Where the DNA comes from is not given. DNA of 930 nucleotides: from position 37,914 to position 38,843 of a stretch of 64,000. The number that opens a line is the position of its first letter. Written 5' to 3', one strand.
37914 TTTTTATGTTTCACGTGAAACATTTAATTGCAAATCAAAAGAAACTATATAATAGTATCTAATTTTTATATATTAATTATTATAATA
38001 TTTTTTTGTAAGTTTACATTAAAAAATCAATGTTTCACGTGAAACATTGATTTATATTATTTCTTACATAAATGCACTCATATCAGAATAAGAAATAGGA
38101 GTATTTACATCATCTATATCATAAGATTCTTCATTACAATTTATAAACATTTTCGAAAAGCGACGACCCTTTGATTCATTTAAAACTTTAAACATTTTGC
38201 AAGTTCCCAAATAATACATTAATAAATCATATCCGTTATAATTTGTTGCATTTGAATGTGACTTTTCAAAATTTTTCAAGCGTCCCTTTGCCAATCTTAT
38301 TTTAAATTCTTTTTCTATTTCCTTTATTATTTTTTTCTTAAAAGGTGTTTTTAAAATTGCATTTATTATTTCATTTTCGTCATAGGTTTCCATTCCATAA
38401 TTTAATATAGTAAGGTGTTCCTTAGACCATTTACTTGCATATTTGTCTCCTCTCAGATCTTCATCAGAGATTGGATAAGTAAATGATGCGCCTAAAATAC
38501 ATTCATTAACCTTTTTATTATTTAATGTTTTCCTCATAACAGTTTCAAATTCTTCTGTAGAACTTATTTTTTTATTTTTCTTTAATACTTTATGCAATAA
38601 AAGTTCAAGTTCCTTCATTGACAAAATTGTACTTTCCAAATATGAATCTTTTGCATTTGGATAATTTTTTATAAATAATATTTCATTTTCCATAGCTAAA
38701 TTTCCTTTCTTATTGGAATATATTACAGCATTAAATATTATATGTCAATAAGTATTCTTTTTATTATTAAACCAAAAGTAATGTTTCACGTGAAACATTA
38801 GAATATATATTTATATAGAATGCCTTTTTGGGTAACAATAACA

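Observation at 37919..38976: Array of five perfect parS palindromes within 1.06 kb, sandwiching an orphan 209-aa ORF just downstream of gyrA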

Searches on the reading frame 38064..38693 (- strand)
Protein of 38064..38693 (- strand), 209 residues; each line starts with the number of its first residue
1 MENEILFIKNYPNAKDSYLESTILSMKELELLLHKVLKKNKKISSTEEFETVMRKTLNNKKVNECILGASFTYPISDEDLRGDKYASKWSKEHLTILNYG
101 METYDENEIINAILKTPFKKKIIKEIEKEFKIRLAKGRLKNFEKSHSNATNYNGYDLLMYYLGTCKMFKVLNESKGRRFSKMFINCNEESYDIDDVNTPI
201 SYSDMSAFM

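Call 7: search_protein_families(library=pfam, proteins=[window:38064-38693:-], max_evalue=0.01)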
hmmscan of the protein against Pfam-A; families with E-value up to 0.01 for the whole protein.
window:38064-38693:- (209 aa): 1 family
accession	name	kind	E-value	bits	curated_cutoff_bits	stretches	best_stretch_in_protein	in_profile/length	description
PF24070.1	T4_MRH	-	0.0039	17.5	24.4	1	85-188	17-112/144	T4 MRH-like protein family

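Call 8: search_protein_families(library=ncbifam, proteins=[window:38064-38693:-], max_evalue=0.01)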
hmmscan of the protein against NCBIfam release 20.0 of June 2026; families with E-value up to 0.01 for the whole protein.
window:38064-38693:- (209 aa): 0 families

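Call 10: search_protein_families(library=phrogs, proteins=[window:38064-38693:-], max_evalue=0.1)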
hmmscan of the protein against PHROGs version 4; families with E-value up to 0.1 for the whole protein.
window:38064-38693:- (209 aa): 1 family
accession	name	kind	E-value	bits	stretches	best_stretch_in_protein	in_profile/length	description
phrog_28437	-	unknown function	0.022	14.9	1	32-79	61-108/239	-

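Call 11: find_homologous_proteins(query=window:38064-38693:-, max_evalue=0.01)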
Query window:38064-38693:- (209 aa): 12 proteins with E <= 0.01 among 401 candidates.
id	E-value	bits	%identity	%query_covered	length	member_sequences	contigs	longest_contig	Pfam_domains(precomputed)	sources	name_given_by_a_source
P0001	2.3e-125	434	96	100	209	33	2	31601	-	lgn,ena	-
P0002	3.0e-106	372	84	100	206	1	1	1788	-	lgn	-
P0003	1.4e-104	366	82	100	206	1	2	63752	-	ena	-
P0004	2.8e-96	339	78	100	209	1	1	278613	-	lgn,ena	-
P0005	2.0e-94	333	77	100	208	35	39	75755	-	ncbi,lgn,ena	-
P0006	1.5e-91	324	77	100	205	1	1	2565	-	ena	-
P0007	1.4e-90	320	78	100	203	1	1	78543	-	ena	-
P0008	1.3e-66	242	62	100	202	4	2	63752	-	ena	-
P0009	1.4e-66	242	63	100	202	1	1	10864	-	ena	-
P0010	1.7e-62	229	58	100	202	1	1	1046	-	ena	-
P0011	2.4e-59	219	60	100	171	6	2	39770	-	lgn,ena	-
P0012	1.0e-36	145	61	58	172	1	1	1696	PF13414.13,PF07719.24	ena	-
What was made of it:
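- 38064..38693 (-): ORF209: an orphan, helical, hypervariable 209-aa protein inserted within the array. Homologues: 12 close ones only (call 11).
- Tried and rejected: The word-indexed search found 12 close homologues only (call 11).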

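Call 12: find_encoding_contigs(protein=P0004, flank=10000, max_places=3)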
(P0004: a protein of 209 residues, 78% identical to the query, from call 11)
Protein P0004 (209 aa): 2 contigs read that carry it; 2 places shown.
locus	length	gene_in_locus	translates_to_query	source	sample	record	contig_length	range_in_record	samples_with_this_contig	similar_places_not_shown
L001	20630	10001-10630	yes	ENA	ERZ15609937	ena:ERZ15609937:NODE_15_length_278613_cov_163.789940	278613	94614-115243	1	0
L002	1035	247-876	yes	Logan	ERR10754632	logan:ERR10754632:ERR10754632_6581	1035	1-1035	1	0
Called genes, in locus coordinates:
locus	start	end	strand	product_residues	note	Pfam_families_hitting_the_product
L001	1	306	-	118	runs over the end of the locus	PF00825:Ribonuclease_P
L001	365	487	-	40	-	PF00468:Ribosomal_L34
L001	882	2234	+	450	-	PF11638:DnaA_N, PF00308:Bac_DnaA, PF01637:ATPase_2 (weak), PF01695:IstB_IS21, PF13173:AAA_14 (weak), PF00004:AAA (faint), PF08299:Bac_DnaA_C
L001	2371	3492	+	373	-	PF00712:DNA_pol3_beta, PF02767:DNA_pol3_beta_2, PF02768:DNA_pol3_beta_3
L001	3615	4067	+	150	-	PF06338:ComK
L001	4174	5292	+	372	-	PF02463:SMC_N, PF13476:AAA_23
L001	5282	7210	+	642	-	PF02518:HATPase_c, PF00204:DNA_gyraseB, PF01751:Toprim, PF00986:DNA_gyraseB_C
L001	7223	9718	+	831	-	PF00521:DNA_topoisoIV, PF03989:DNA_gyraseA_C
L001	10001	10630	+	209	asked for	-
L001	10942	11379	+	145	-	PF00383:dCMP_cyt_deam_1, PF14437:MafB19-deam, PF14439:Bd3614-deam (weak)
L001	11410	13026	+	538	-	PF05496:RuvB_N (faint), PF13177:DNA_pol3_delta2, PF00004:AAA, PF21960:RCF1-5-like_lid (faint), PF22608:DNAX_ATPase_lid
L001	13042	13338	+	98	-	PF02575:YbaB_DNA_bd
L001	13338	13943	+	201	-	PF21176:RecR_HhH, PF01751:Toprim, PF13662:Toprim_4, PF21175:RecR_C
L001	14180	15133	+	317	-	PF13177:DNA_pol3_delta2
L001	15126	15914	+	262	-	PF04468:PSP1, PF28472:PSP1_3rd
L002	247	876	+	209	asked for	-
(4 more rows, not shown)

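Call 13: find_encoding_contigs(protein=P0005, flank=10000, max_places=4)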
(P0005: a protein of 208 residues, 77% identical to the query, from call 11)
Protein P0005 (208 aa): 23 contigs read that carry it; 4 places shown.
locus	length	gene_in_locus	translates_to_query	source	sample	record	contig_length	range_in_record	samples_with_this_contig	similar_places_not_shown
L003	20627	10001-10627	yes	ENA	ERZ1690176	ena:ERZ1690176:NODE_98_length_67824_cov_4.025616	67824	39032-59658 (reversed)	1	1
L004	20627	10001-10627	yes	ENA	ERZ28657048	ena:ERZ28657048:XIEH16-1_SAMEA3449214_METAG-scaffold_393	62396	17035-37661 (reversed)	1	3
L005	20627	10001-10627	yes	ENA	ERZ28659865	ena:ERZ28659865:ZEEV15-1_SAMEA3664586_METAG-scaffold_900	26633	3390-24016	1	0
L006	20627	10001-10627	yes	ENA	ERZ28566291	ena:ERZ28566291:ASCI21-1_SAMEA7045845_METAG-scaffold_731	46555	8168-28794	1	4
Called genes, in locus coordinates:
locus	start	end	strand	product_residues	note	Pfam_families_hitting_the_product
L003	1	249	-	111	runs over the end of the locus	PF00825:Ribonuclease_P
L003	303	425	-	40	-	PF00468:Ribosomal_L34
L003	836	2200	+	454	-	PF11638:DnaA_N, PF00308:Bac_DnaA, PF01695:IstB_IS21, PF13173:AAA_14 (weak), PF08299:Bac_DnaA_C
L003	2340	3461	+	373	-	PF00712:DNA_pol3_beta, PF02767:DNA_pol3_beta_2, PF02768:DNA_pol3_beta_3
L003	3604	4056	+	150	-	PF06338:ComK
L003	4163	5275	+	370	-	PF02463:SMC_N, PF13476:AAA_23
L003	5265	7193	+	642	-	PF02518:HATPase_c, PF00204:DNA_gyraseB, PF01751:Toprim, PF00986:DNA_gyraseB_C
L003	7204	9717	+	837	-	PF00521:DNA_topoisoIV, PF03989:DNA_gyraseA_C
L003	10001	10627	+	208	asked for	-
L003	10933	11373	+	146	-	PF00383:dCMP_cyt_deam_1, PF14437:MafB19-deam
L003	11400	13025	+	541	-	PF05496:RuvB_N (faint), PF13177:DNA_pol3_delta2, PF00004:AAA, PF13401:AAA_22 (weak), PF21960:RCF1-5-like_lid (weak), PF22608:DNAX_ATPase_lid, PF12169:DNA_pol3_gamma3 (weak)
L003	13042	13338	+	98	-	PF02575:YbaB_DNA_bd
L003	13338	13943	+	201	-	PF21176:RecR_HhH, PF02132:RecR_ZnF (weak), PF01751:Toprim, PF13662:Toprim_4, PF21175:RecR_C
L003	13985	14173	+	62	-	-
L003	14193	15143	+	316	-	PF13177:DNA_pol3_delta2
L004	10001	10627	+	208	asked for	-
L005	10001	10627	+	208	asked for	-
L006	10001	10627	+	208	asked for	-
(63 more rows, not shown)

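Call 14: find_encoding_contigs(protein=P0008, flank=10000, max_places=3)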
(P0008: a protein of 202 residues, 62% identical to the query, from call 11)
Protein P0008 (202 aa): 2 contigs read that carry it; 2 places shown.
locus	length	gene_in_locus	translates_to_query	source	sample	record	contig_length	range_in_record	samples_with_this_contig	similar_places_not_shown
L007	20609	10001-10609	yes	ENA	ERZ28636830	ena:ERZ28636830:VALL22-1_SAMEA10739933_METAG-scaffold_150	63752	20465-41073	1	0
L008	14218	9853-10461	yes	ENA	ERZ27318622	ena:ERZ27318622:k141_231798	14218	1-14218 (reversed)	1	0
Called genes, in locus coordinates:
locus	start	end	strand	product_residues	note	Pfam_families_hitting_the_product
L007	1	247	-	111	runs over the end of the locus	PF00825:Ribonuclease_P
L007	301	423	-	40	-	PF00468:Ribosomal_L34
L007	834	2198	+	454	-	PF11638:DnaA_N, PF00308:Bac_DnaA, PF01695:IstB_IS21, PF13173:AAA_14 (weak), PF08299:Bac_DnaA_C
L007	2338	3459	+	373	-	PF00712:DNA_pol3_beta, PF02767:DNA_pol3_beta_2, PF02768:DNA_pol3_beta_3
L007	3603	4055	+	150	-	PF06338:ComK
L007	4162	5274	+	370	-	PF02463:SMC_N, PF13476:AAA_23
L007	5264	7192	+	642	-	PF02518:HATPase_c, PF00204:DNA_gyraseB, PF01751:Toprim, PF00986:DNA_gyraseB_C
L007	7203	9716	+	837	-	PF00521:DNA_topoisoIV, PF03989:DNA_gyraseA_C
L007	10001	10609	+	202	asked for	-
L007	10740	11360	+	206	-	-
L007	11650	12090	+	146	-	PF00383:dCMP_cyt_deam_1, PF14437:MafB19-deam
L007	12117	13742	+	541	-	PF05496:RuvB_N (faint), PF13177:DNA_pol3_delta2, PF00004:AAA, PF13401:AAA_22 (weak), PF21960:RCF1-5-like_lid (weak), PF22608:DNAX_ATPase_lid, PF12169:DNA_pol3_gamma3 (weak)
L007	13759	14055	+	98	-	PF02575:YbaB_DNA_bd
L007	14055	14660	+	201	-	PF21176:RecR_HhH, PF02132:RecR_ZnF (weak), PF01751:Toprim, PF13662:Toprim_4, PF21175:RecR_C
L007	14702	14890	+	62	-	-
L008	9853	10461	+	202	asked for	-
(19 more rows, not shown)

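Call 24: search_protein_families(library=padloc, proteins=[window:38064-38693:-, P0008, P0004], max_evalue=0.1)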
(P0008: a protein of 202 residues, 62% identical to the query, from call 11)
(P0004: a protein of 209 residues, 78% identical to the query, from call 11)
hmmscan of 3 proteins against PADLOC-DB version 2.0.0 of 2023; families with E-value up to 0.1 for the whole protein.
window:38064-38693:- (209 aa): 0 families

P0008 (202 aa): 1 family
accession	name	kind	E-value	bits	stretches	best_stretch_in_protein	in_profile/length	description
PDLC04030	PD-T4-2_B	-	0.033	11.5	1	81-144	69-128/294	-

P0004 (209 aa): 1 family
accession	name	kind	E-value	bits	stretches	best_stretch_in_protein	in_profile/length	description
PDLC04103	HerA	-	0.00049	16.6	1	30-131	297-393/579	-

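Call 37: predict_structure(alignment_id=A3)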
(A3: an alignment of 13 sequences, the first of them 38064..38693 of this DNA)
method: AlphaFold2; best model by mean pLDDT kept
length: 209 residues; sequences in the alignment: 13
mean_pLDDT: 62.1   pTM: 0.66
mean pLDDT of the five models: 62.1, 50.8, 43.4, 43.3, 37.7
residues with pLDDT >= 90: 9; 70-90: 88; 50-70: 37; < 50: 75
segments of 3 or more residues with pLDDT < 50: 1-16, 69-103, 187-209
pLDDT, mean of each block of 10 residues (from residue 1): 30 44 73 86 81 81 60 37 36 34 60 85 91 81 77 84 72 55 52 44 39
secondary structure, 60 per line:
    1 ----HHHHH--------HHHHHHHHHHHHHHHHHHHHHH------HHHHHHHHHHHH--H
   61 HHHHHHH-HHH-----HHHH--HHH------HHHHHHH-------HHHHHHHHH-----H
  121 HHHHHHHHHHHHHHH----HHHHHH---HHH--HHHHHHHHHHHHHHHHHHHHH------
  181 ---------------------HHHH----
elements in order: H5-9 H18-39 H46-57 H60-67 H77-80 H92-98 H106-114 H120-135 H140-145 H154-174 H202-205
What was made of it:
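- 38064..38693 (-): Structure: AlphaFold2 mean pLDDT 62, all helical (call 37).
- Tried and rejected: The AlphaFold2 model had pLDDT 62 (call 37).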

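Call 39: search_protein_representatives(alignment_id=A3)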
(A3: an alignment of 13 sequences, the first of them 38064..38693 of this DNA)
Query: 13 sequences, 209 profile positions. Proteins with E-value up to 0.001 (for the whole library): 6; up to 1e-10: 4; up to 1e-30: 3. The best 6 are listed.
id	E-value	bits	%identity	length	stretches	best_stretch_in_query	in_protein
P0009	6.0e-103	359.6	-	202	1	1-209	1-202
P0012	1.9e-61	224.0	-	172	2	82-209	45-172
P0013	1.0e-30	123.6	-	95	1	102-188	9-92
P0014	1.9e-14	70.5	-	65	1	164-209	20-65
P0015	1.8e-05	41.1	-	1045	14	39-95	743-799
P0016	6.8e-04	36.0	-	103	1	63-134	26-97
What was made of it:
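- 38064..38693 (-): No remote homologues among 1.84 billion representative proteins (call 39).
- Tried and rejected: A full HMMER profile search of 1.84 billion representative proteins added no real relatives (call 39).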

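Call 55: find_encoding_contigs(protein=P0007, flank=5000, max_places=1)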
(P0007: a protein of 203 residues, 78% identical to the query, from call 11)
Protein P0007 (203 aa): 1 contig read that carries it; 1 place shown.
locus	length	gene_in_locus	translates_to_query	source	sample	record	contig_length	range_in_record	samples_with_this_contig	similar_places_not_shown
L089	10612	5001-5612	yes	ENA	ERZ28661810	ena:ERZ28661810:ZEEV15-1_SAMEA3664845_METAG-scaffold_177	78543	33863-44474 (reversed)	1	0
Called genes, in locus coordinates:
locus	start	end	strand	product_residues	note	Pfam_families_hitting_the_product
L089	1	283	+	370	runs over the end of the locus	PF02463:SMC_N, PF13476:AAA_23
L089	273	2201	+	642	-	PF02518:HATPase_c, PF00204:DNA_gyraseB, PF01751:Toprim, PF00986:DNA_gyraseB_C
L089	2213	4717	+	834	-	PF00521:DNA_topoisoIV, PF03989:DNA_gyraseA_C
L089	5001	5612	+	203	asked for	-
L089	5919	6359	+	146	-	PF00383:dCMP_cyt_deam_1, PF14437:MafB19-deam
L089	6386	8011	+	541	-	PF05496:RuvB_N (faint), PF13177:DNA_pol3_delta2, PF00004:AAA, PF13401:AAA_22 (weak), PF21960:RCF1-5-like_lid (weak), PF22608:DNAX_ATPase_lid, PF12169:DNA_pol3_gamma3 (faint)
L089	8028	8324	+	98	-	PF02575:YbaB_DNA_bd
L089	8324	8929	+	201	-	PF21176:RecR_HhH, PF02132:RecR_ZnF (weak), PF01751:Toprim, PF13662:Toprim_4, PF21175:RecR_C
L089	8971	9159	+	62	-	-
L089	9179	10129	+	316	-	PF13177:DNA_pol3_delta2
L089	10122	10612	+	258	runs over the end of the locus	PF04468:PSP1, PF28472:PSP1_3rd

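Call 56: find_encoding_contigs(protein=P0011, flank=5000, max_places=2)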
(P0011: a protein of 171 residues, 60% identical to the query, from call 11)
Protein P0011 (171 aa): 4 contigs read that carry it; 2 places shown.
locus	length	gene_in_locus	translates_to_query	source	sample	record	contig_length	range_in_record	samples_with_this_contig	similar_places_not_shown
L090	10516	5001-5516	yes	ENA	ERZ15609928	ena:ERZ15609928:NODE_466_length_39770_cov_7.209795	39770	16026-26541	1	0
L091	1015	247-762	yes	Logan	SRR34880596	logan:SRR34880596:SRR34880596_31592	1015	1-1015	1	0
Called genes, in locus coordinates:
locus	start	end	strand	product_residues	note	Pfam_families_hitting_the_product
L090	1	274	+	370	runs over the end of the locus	PF02463:SMC_N, PF13476:AAA_23 (weak)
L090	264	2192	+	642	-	PF02518:HATPase_c, PF00204:DNA_gyraseB, PF01751:Toprim, PF00986:DNA_gyraseB_C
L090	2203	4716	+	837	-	PF00521:DNA_topoisoIV, PF03989:DNA_gyraseA_C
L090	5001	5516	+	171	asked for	-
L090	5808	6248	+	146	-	PF00383:dCMP_cyt_deam_1, PF14437:MafB19-deam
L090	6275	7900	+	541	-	PF05496:RuvB_N (faint), PF06068:TIP49 (faint), PF13177:DNA_pol3_delta2, PF00004:AAA, PF13401:AAA_22 (weak), PF21960:RCF1-5-like_lid (weak), PF22608:DNAX_ATPase_lid, PF12169:DNA_pol3_gamma3 (weak)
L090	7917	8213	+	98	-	PF02575:YbaB_DNA_bd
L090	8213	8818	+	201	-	PF21176:RecR_HhH, PF02132:RecR_ZnF (weak), PF01751:Toprim, PF13662:Toprim_4, PF21175:RecR_C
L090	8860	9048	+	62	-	-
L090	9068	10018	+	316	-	PF13177:DNA_pol3_delta2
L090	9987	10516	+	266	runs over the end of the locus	PF04468:PSP1, PF28472:PSP1_3rd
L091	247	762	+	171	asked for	-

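Call 57: find_encoding_contigs(protein=P0009, flank=5000, max_places=1)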
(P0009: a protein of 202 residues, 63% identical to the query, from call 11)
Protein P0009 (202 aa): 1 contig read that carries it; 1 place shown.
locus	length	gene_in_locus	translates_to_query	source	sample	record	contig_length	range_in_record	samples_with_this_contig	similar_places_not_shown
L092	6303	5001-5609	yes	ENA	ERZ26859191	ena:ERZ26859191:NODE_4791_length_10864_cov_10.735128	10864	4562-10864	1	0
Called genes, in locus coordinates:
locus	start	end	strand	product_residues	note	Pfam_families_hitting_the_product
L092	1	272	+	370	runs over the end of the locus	PF02463:SMC_N, PF13476:AAA_23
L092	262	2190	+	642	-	PF02518:HATPase_c, PF00204:DNA_gyraseB, PF01751:Toprim, PF00986:DNA_gyraseB_C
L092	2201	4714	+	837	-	PF00521:DNA_topoisoIV, PF03989:DNA_gyraseA_C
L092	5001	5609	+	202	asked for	-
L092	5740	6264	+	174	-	-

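Call 58: find_encoding_contigs(protein=P0001, flank=5000, max_places=2)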
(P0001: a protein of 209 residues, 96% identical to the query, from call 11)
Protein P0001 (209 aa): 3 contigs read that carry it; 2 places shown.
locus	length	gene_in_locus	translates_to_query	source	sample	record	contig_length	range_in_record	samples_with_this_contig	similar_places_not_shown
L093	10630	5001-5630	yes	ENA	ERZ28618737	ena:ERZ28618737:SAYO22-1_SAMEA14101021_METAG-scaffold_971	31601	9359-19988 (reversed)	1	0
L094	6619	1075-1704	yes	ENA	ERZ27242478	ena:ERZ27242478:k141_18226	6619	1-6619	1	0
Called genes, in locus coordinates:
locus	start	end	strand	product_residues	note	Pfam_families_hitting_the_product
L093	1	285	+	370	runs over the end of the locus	PF02463:SMC_N, PF13476:AAA_23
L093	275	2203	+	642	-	PF02518:HATPase_c, PF00204:DNA_gyraseB, PF01751:Toprim, PF00986:DNA_gyraseB_C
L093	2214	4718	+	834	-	PF00521:DNA_topoisoIV, PF03989:DNA_gyraseA_C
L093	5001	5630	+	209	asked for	-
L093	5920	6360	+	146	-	PF00383:dCMP_cyt_deam_1, PF14437:MafB19-deam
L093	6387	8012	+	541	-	PF05496:RuvB_N (faint), PF13177:DNA_pol3_delta2, PF00004:AAA, PF13401:AAA_22 (faint), PF21960:RCF1-5-like_lid (weak), PF22608:DNAX_ATPase_lid, PF12169:DNA_pol3_gamma3 (weak)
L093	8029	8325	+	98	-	PF02575:YbaB_DNA_bd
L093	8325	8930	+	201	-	PF21176:RecR_HhH, PF02132:RecR_ZnF (weak), PF01751:Toprim, PF13662:Toprim_4, PF21175:RecR_C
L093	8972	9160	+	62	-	-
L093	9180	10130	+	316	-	PF13177:DNA_pol3_delta2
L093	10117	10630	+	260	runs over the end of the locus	PF04468:PSP1, PF28472:PSP1_3rd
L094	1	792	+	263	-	?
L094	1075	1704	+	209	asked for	-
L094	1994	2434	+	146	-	PF00383:dCMP_cyt_deam_1, PF14437:MafB19-deam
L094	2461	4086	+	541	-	PF05496:RuvB_N (faint), PF13177:DNA_pol3_delta2, PF00004:AAA, PF13401:AAA_22 (faint), PF21960:RCF1-5-like_lid (weak), PF22608:DNAX_ATPase_lid, PF12169:DNA_pol3_gamma3 (weak)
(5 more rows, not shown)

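Call 60: search_dna_similar(query=window:38064-38693:-, collection=plasmids, mode=protein, max_evalue=0.001, max_rows=10)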
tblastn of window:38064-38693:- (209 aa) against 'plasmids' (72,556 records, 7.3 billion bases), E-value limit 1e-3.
No match.

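Call 61: search_dna_similar(query=window:38064-38693:-, collection=phages, mode=protein, max_evalue=0.001, max_rows=10)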
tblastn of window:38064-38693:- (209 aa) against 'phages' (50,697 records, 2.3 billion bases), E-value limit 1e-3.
No match.
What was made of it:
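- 38064..38693 (-): Mobile-element collections: no match in plasmids or phages (calls 60, 61).
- On Mobile genetic element or plasmid partition cassette: ORF209 has no match in the plasmid or phage collections (calls 60, 61).
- ORF209 has no match in 72,556 plasmid or 50,697 phage records (calls 60, 61).
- Tried and rejected: tblastn against plasmids and phages gave no match (calls 60, 61).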

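Call 69: fold_search(model_id=the predicted structure, library=viral)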
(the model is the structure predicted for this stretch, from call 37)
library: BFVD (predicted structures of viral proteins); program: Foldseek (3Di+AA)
matches with E <= 10: 91; with E <= 0.001: 0
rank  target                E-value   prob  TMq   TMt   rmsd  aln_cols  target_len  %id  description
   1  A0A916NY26            1.0e+00  0.07  0.18  0.15  16.5       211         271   11  Uncharacterized protein [Choristoneura biennis entomopoxvirus]
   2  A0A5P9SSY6            1.1e+00  0.06  0.14  0.12  34.9       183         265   14  Uncharacterized protein [Human betaherpesvirus 6]
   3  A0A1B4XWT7            1.1e+00  0.06  0.14  0.17  17.2       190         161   14  Uncharacterized protein [Tenacibaculum phage pT24]
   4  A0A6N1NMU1            1.3e+00  0.08  0.17  0.13  15.6       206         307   14  Putative orfan [Tupanvirus soda lake]
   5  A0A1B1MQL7            1.7e+00  0.07  0.15  0.08  17.0       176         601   16  Pp78-81 [Lymantria dispar multicapsid nuclear polyhedrosis virus]
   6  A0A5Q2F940            2.0e+00  0.07  0.16  0.18  15.5       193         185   12  (no name in the UniProt tables at hand)
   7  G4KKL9                2.1e+00  0.06  0.16  0.23  14.5       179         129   11  (no name in the UniProt tables at hand)
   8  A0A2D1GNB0            2.5e+00  0.06  0.21  0.21  19.5       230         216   13  (no name in the UniProt tables at hand)
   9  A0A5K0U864            3.2e+00  0.06  0.22  0.11  18.5       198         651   13  Uncharacterized protein [Yasminevirus sp. GU-2018]
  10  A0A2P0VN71            3.2e+00  0.04  0.16  0.15  21.2       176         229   14  Uncharacterized protein [Tetraselmis virus 1]
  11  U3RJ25                3.3e+00  0.05  0.16  0.19  18.2       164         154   13  Orf63 [Bombyx mori nuclear polyhedrosis virus]
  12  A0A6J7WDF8            3.7e+00  0.05  0.17  0.06  18.9       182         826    6  Uncharacterized protein [uncultured Caudovirales phage]
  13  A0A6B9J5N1            3.7e+00  0.04  0.14  0.20  19.5       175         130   15  Uncharacterized protein [Erwinia phage Hena1]
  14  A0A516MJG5            3.7e+00  0.04  0.16  0.14  33.4       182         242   14  (no name in the UniProt tables at hand)
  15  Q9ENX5                3.7e+00  0.03  0.13  0.14  22.8       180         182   16  Nuclear export protein [Influenza C virus]
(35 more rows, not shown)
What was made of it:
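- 38064..38693 (-): Nothing in the viral structure library (call 69).
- Tried and rejected: Foldseek against viral structures gave a best E-value of 1 (call 69).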
